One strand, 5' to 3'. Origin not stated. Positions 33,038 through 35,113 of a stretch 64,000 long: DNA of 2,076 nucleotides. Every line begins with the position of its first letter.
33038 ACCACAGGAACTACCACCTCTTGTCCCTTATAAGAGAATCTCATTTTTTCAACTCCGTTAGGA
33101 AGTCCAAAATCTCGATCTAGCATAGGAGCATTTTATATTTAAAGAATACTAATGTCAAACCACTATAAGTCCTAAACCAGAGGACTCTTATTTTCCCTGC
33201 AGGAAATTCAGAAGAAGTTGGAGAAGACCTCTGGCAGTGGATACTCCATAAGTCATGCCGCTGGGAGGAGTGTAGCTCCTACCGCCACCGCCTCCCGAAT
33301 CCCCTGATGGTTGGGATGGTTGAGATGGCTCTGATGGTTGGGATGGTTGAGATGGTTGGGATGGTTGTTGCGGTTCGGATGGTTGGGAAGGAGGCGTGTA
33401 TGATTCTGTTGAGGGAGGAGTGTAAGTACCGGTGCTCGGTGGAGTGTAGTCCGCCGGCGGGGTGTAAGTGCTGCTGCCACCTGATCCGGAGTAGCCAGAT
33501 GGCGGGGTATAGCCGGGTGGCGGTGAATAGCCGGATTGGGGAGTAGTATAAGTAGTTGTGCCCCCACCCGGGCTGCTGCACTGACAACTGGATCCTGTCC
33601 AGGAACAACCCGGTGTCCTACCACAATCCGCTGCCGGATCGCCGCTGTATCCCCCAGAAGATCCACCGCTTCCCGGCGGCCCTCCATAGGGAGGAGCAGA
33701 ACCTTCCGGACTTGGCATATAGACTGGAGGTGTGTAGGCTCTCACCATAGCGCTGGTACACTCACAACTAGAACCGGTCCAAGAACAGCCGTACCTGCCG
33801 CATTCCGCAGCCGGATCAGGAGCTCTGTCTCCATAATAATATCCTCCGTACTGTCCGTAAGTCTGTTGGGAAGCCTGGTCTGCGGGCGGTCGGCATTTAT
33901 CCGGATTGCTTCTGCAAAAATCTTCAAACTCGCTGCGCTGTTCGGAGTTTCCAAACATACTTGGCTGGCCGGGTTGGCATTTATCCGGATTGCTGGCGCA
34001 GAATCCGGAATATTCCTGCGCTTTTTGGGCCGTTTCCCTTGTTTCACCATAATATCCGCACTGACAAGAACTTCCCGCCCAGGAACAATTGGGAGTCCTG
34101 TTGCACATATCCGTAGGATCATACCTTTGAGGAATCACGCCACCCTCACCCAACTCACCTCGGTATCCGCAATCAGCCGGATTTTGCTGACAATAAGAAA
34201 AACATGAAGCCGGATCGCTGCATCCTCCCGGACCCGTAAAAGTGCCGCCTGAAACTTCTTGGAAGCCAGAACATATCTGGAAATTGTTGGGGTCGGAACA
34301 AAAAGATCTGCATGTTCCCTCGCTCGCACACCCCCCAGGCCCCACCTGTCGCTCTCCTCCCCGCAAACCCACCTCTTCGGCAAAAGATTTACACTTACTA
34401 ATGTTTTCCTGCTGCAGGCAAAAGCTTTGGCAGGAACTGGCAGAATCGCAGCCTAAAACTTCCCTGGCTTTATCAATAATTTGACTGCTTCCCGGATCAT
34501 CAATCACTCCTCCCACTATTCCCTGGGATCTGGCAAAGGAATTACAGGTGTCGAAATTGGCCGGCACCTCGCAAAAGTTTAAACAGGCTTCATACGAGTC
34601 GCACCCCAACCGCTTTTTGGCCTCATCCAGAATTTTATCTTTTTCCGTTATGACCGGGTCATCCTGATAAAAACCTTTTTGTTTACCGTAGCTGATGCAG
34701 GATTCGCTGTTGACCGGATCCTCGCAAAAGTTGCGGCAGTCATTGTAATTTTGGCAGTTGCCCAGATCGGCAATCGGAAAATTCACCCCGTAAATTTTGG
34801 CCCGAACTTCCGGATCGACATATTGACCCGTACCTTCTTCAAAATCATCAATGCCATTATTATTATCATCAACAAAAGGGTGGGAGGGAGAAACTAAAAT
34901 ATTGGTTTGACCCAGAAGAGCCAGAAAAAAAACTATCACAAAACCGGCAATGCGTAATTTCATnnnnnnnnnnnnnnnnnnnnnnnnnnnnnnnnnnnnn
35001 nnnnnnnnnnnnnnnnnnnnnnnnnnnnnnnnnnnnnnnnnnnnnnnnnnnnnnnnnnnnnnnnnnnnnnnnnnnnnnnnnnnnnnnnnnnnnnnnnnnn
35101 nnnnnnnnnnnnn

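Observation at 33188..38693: Candidate surface glycoprotein and glycosylation locus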

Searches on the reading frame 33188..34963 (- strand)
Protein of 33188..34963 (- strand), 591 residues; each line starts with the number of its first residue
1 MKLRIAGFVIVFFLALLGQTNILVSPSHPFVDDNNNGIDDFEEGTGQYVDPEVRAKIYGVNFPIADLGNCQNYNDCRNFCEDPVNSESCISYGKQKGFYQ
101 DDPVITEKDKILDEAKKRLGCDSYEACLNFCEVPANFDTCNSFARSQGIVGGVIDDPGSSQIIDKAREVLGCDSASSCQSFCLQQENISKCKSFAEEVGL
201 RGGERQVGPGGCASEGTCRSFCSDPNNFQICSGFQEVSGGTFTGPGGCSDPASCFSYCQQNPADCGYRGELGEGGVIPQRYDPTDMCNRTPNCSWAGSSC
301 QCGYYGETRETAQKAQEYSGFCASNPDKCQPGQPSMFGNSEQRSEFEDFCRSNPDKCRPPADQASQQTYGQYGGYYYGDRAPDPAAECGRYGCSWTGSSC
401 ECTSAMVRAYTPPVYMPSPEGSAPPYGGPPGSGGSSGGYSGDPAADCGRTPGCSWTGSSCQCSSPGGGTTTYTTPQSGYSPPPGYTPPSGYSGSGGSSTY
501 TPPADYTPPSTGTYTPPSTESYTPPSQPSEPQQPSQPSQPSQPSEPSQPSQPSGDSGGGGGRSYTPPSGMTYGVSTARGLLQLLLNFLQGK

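Call 5: search_protein_families(library=ncbifam, proteins=[window:33188-34963:-], max_evalue=0.01)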
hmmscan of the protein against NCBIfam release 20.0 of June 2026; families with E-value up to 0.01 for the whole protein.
window:33188-34963:- (591 aa): 0 families

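Call 6: search_protein_families(library=pfam, proteins=[window:33188-34963:-], max_evalue=0.01)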
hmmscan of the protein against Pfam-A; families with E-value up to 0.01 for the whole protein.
window:33188-34963:- (591 aa): 0 families

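Call 9: find_encoding_contigs(protein=window:33188-34963:-, flank=10000, max_places=6)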
Protein window:33188-34963:- (591 aa): 6 contigs read that carry it; 3 places shown.
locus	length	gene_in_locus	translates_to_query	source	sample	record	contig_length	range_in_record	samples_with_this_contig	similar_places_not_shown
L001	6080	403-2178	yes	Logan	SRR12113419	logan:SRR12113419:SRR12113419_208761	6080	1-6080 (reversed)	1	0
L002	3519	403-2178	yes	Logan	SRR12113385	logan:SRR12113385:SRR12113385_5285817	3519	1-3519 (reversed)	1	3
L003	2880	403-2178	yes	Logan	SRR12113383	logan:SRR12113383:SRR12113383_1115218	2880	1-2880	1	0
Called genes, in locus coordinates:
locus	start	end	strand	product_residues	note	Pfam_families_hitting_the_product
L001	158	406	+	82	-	-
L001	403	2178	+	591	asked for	-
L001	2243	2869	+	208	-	-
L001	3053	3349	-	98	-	-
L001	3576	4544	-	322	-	-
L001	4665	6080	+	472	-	?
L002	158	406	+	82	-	-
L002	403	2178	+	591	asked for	-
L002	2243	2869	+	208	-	-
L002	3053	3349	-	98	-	-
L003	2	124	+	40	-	?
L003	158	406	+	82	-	-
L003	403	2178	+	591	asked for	-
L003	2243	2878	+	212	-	?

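Call 25: search_solved_structures(query=A1, max_evalue=1, show_alignments=2)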
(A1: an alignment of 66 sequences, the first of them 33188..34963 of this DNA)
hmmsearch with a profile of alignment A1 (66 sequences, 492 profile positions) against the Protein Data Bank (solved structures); distinct sequences matched with E-value up to 1: 0.
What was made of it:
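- On S-layer / known adhesin domain families (SLH, Ig-like, and others): The PDB profile search was empty (call 25).
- Tried and rejected: PDB sequence search with the family profile: empty (call 25).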

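Call 27: find_related_loci(query=A1, collection=genome_contigs, flank=10000)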
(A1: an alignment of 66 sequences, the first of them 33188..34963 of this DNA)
Query A1 (591 aa) in genome_contigs; peptide patterns used: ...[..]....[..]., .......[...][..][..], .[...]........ (x = any residue, [..] = any of these).
155 stretches matched a pattern; 97 encode a relative of the query (tblastn E <= 1e-3); the best 80 are kept; 78 distinct loci.
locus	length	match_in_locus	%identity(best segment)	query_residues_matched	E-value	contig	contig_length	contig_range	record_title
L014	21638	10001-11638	60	11-518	0e+0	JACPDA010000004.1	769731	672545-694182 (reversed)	MAG: Candidatus Daviesbacteria bacterium isolate NC_groundwater_297_Ag_B-0.1um_41_14 S7_GD2017_3_B1_scaffold_1, whole ge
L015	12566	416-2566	61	1-591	0e+0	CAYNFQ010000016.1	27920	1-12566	MAG TPA_asm: uncultured Gammaproteobacteria bacterium isolate binchicken_co110_279 genome assembly, contig: NODE_3785_le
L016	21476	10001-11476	51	51-589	1e-158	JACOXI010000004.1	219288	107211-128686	MAG: Candidatus Daviesbacteria bacterium isolate NC_groundwater_149_Ag_S-0.1um_39_14 S4_GD2017_2_S1_scaffold_23, whole g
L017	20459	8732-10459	48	1-591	2e-150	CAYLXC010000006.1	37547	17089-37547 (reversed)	MAG TPA_asm: uncultured Gammaproteobacteria bacterium isolate SRP178908_co2_35 genome assembly, contig: NODE_272_length_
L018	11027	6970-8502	47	1-588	1e-148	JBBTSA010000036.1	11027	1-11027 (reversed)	MAG: Patescibacteria group bacterium isolate H51-bin048_1 H51_bin048_1_000000000036, whole genome shotgun sequence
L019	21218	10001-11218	50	2-457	1e-136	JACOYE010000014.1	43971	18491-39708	MAG: Candidatus Microgenomates bacterium isolate NC_groundwater_171_Ag_S-0.1um_39_14 S4_GD2017_2_S1_scaffold_464, whole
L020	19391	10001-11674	47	19-548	5e-136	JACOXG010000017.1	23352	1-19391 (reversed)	MAG: Candidatus Daviesbacteria bacterium isolate NC_groundwater_147_Ag_S-0.1um_38_19 S4_GD2017_2_S1_scaffold_4409, whole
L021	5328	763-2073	46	4-462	2e-126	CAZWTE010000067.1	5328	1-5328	MAG TPA_asm: uncultured Gammaproteobacteria bacterium isolate binchicken_co144_909 genome assembly, contig: NODE_32050_l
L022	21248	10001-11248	51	3-471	2e-138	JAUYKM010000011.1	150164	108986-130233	MAG: Candidatus Daviesbacteria bacterium isolate C24_metabat.bin.195_sub C24_k141_349010, whole genome shotgun sequence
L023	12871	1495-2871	43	1-526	2e-118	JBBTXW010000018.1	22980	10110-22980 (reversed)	MAG: Patescibacteria group bacterium isolate H51-bin053_1 H51_bin053_1_000000000018, whole genome shotgun sequence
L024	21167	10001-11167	47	3-404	6e-118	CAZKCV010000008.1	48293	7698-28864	MAG TPA_asm: uncultured Gammaproteobacteria bacterium isolate binchicken_co251_142 genome assembly, contig: NODE_1011_le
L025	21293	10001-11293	45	10-462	4e-116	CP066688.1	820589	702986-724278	MAG: Candidatus Daviesbacteria bacterium isolate NC_groundwater_497_Ag_S-0.1um_39_22 chromosome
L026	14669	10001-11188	46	50-476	1e-114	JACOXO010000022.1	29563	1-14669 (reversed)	MAG: Candidatus Gottesmanbacteria bacterium isolate NC_groundwater_155_Ag_S-0.1um_35_9 S4_GD2017_2_S1_scaffold_934, whol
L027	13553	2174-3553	44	49-470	4e-114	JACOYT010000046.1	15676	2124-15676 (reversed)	MAG: Candidatus Roizmanbacteria bacterium isolate NC_groundwater_186_Ag_S-0.1um_43_13 S4_GD2017_2_S1_scaffold_2430, whol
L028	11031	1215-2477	44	51-476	1e-113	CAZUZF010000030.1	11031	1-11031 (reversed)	MAG TPA_asm: uncultured Gammaproteobacteria bacterium isolate binchicken_co38_1268 genome assembly, contig: NODE_12582_l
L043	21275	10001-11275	39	8-470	2e-85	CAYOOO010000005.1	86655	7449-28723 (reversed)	MAG TPA_asm: uncultured Gammaproteobacteria bacterium isolate binchicken_co110_106 genome assembly, contig: NODE_721_len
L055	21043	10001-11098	35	1-377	7e-69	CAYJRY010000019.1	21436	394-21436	MAG TPA_asm: uncultured Gammaproteobacteria bacterium isolate ERP125453_co1_466 genome assembly, contig: NODE_2339_lengt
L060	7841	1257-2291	33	1-357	1e-61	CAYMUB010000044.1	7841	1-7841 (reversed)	MAG TPA_asm: uncultured Gammaproteobacteria bacterium isolate binchicken_co203_488 genome assembly, contig: k141_2482415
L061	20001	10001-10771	42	60-301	6e-61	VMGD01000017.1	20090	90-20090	MAG: Microgenomates group bacterium Gr01-1014_7 G01um10147_scaffold_789, whole genome shotgun sequence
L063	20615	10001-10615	48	60-265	7e-60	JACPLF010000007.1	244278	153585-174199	MAG: Candidatus Levyibacteriota bacterium isolate NC_groundwater_514_Ag_S-0.1um_37_12 S35_SO-1_scaffold_285247, whole ge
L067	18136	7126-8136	34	1-358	3e-63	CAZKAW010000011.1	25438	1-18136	MAG TPA_asm: uncultured Gammaproteobacteria bacterium isolate binchicken_co38_470 genome assembly, contig: NODE_4019_len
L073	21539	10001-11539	34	1-525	1e-53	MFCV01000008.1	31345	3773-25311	MAG: Candidatus Daviesbacteria bacterium RIFCSPHIGHO2_02_FULL_36_13 rifcsphigho2_02_scaffold_1835, whole genome shotgun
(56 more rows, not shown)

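Call 33: predict_structure(alignment_id=A1)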
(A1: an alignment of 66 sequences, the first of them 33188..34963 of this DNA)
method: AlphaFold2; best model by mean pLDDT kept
length: 591 residues; sequences in the alignment: 66
mean_pLDDT: 68.0   pTM: 0.32
mean pLDDT of the five models: 68.0, 66.8, 66.4, 66.5, 65.0
residues with pLDDT >= 90: 116; 70-90: 224; 50-70: 61; < 50: 190
segments of 3 or more residues with pLDDT < 50: 20-28, 46-48, 154-157, 203-205, 268-279, 361-380, 406-440, 473-527, 529-545, 553-576
pLDDT, mean of each block of 10 residues (from residue 1): 87 77 46 67 56 81 94 94 94 85 86 96 93 86 88 53 89 86 90 86 58 77 81 75 80 83 68 44 74 76 63 85 86 81 90 79 37 36 79 87 54 32 40 39 84 92 77 44 42 37 37 33 38 33 39 36 42 51 89 68
secondary structure, 60 per line:
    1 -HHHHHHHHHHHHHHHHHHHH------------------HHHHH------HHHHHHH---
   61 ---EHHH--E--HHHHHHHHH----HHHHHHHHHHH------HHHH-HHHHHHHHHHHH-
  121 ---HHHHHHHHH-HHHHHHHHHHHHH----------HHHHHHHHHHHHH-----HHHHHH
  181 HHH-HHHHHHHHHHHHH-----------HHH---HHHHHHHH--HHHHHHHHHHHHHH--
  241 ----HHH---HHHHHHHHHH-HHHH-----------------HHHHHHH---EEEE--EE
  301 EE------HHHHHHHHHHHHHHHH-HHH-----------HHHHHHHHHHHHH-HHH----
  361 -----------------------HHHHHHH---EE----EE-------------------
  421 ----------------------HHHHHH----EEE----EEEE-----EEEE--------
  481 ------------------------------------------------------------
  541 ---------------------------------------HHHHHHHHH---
elements in order: H2-21 H40-44 H51-57 H73-81 H86-96 H103-106 H108-119 H124-132 H134-146 H157-169 H175-183 H185-197 H215-222 H225-238 H251-260 H262-265 H283-289 E293-296 E299-302 H309-324 H340-352 H384-390 H443-448 E453-455 E460-463 E469-472 H580-588
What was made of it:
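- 34892..34963 (-): Signal peptide or N-terminal anchor of the 591-aa protein (about aa 1-24: MKLR followed by a 14-residue hydrophobic core). AF2 predicts a helix at residues 2-21 (call 33).
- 34154..34801 (-): Five tandem three-helix modules of about 45-50 aa (aa 55-270), each with four Cys in the pattern C-x5-C-x3-C-x8-C. AF2 block-mean pLDDT is about 75-96 within the modules, lower (53-58) at two linkers (call 33).
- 33254..33574 (-): Disordered Pro/Ser/Thr/Tyr/Gly/Gln stalk (aa 464-570) with YTPP and PSQPS repeats. It is partly encoded by a 9-bp tandem repeat. pLDDT below 50 (call 33).
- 33188..33253 (-): Conserved C-terminal motif and amphipathic helix (aa 571-591, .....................) plus the stop codon. 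Candidate anchoring or partner-binding element. AF2 predicts a helix at 580-588 with pLDDT about 89 (call 33).
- AF2 gives confident small helical and hairpin modules, a disordered tail and a confident C-terminal helix (call 33). Two of the four Cys lie one helical turn apart on a single helix in the AF2 model, as in disulfide-stapled helical hairpins (call 33).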

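Call 35: fold_search(model_id=the predicted structure, library=pdb)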
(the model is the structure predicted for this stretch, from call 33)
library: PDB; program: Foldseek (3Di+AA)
matches with E <= 10: 16; with E <= 0.001: 0
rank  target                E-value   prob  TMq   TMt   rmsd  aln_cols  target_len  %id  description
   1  8chy                  2.6e+00  0.03  0.09  0.15  16.9       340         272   10  Crystal structure of an 8-repeat consensus TPR superhelix with Zinc. (released 2024-02-21)
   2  9y6s_5F               3.2e+00  0.01  0.06  0.11  37.0       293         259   13  96-nm repeat of the Leishmania tarentolae doublet microtubule (released 2025-12-17)
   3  8bbg_C                3.3e+00  0.02  0.08  0.05  23.1       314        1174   13  Structure of the IFT-A complex; anterograde IFT-A train model (released 2022-12-21)
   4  8pkp_V                3.9e+00  0.03  0.11  0.12  16.8       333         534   13  Cryo-EM structure of the apo Anaphase-promoting complex/cyclosome (APC/C) at 3.2 Angstrom resolution (released 2023-07-19)
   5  7pua_F3               3.9e+00  0.02  0.09  0.07  18.7       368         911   11  Middle assembly intermediate of the Trypanosoma brucei mitoribosomal small subunit (released 2022-03-02)
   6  4uwx_B                4.6e+00  0.02  0.07  0.14  18.6       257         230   11  Structure of liprin-alpha3 in complex with mDia1 Diaphanous- inhibitory domain (released 2015-05-06)
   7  9a0f_L1               5.1e+00  0.02  0.08  0.07  18.4       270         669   10  Integrative model of the wild type yeast nuclear pore complex (released 2020-08-28)
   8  8usc_Y                5.7e+00  0.02  0.09  0.12  17.4       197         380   13  Nub1/Fat10-processing human 26S proteasome (released 2024-11-06)
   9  9a0f_L2               5.7e+00  0.02  0.08  0.08  18.4       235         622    9  Integrative model of the wild type yeast nuclear pore complex (released 2020-08-28)
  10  9nlw_H                5.7e+00  0.01  0.08  0.13  22.8       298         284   14  Y20S (Sec18-Sec17-Sec9-Sso1-Snc1) EDTA - Class 6 (released 2025-10-01)
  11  8syn_A                5.7e+00  0.01  0.07  0.07  18.8       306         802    9  Human VPS35L/VPS29/VPS26C Complex (released 2023-11-01)
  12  8yad_C                5.7e+00  0.01  0.08  0.04  22.3       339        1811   13  structure of SPG11-SPG15 complex (released 2025-03-26)
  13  6fbt_A                6.3e+00  0.02  0.10  0.10  21.0       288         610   12  The X-ray Structure of Lytic Transglycosylase Slt from Pseudomonas aeruginosa in complex with the reaction product NAG (released 2018-04-18)
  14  8tmc_B                7.8e+00  0.01  0.06  0.09  27.1       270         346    8  Cryo-EM structure of CorA in complex with conformation-specific synthetic antibody C12 and 20 mM MgCl2, State MG20-2 (released 2025-02-12)
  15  7x9s_A                8.6e+00  0.02  0.11  0.14  16.1       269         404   13  Crystal structure of a complex between the antirepressor GmaR and the transcriptional repressor MogR (released 2022-11-23)
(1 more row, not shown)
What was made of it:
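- Tried and rejected: Foldseek against PDB: best E 2.6 (call 35).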

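Call 36: search_protein_families(library=pfam, alignment_id=A1, max_evalue=1)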
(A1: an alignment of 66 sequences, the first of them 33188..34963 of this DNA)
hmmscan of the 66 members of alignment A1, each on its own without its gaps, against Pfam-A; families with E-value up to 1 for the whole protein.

A. member 1, window:33188-34963:- (591 aa): 0 families

B. families by the number of members that match (of 66 scanned): 14 families
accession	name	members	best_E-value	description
PF02672.20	CP12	11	0.027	CP12 domain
PF21341.3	TRAF2_zf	5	7.3e-05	TRAF2, second zinc finger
PF05887.16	Trypan_PARP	5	0.0036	Procyclic acidic repetitive protein (PARP)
PF17264.7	DUF5330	3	0.025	Family of unknown function (DUF5330)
PF25052.1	AtDEF-like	1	0.00069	Defensin-like family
PF09305.16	TACI-CRD2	1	0.012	TACI, cysteine-rich domain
PF00847.26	AP2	1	0.036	AP2 domain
PF03153.18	TFIIA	1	0.1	Transcription factor IIA, alpha/beta subunit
PF25739.1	HCMV_UL15A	1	0.15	Human cytomegalovirus UL15A protein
PF00887.24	ACBP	1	0.19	Acyl CoA binding protein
PF15278.12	Sec3_C_2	1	0.22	Sec3 exocyst complex subunit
PF19779.4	DUF6264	1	0.49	Family of unknown function (DUF6264)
PF02315.21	MDH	1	0.54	Methanol dehydrogenase beta subunit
PF16664.10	STAC2_u1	1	0.56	Unstructured on SH3 and cysteine-rich domain-containing protein 2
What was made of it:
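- Tried and rejected: Pfam on all 66 aligned members gave only sub-threshold noise; CP12 matched 11 members with best E 0.027 (call 36).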

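Call 49: search_protein_families(library=pfam, proteins=[L061:15026-16216:+, L063:12671-15181:+, L073:12920-14353:+, L055:12682-14163:+, L017:10538-11956:+, L067:6129-6794:+, L073:8545-9705:+, L043:6986-8521:+], max_evalue=0.01)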
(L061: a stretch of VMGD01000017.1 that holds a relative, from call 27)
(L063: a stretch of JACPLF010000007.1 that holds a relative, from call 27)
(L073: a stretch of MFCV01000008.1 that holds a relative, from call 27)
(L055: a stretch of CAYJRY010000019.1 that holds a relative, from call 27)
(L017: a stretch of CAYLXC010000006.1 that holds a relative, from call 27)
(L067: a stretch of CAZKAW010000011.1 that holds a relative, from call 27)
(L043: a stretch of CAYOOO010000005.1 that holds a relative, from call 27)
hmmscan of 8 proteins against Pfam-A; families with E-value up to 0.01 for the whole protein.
L061:15026-16216:+ (396 aa): 0 families

L063:12671-15181:+ (836 aa): 1 family
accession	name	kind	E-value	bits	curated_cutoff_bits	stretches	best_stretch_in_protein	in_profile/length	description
PF13473.12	Cupredoxin_1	-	0.00088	19.7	27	1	18-122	16-104/104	Cupredoxin-like domain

L073:12920-14353:+ (477 aa): 1 family
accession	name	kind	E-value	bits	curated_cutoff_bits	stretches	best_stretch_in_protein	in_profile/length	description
PF13231.12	PMT_2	-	6.9e-05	23.6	26.1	1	64-213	3-159/160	Dolichyl-phosphate-mannose-protein mannosyltransferase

L055:12682-14163:+ (493 aa): 1 family
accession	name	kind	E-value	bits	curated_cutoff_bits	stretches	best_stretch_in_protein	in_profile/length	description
PF13231.12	PMT_2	-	0.00025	21.7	26.1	1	71-220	3-155/160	Dolichyl-phosphate-mannose-protein mannosyltransferase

L017:10538-11956:+ (472 aa): 0 families

L067:6129-6794:+ (221 aa): 2 families
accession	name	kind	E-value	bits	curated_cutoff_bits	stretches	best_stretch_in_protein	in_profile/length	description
PF13545.12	HTH_Crp_2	-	5.3e-10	39.6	27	1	148-211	11-69/70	Crp-like helix-turn-helix domain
PF00027.35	cNMP_binding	-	4.1e-07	30.3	27.5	1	23-106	3-89/89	Cyclic nucleotide-binding domain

L073:8545-9705:+ (386 aa): 0 families

L043:6986-8521:+ (511 aa): 1 family
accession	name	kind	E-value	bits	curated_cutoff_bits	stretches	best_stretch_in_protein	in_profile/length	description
PF13473.12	Cupredoxin_1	-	7.1e-10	39.3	27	1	14-118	5-104/104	Cupredoxin-like domain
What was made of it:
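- Closest known: Actinobacterial protein O-mannosylation. Different: The pair-adjacent GT-C proteins score below the Pfam gathering threshold, at 23.6 versus 26.1 bits (call 49).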
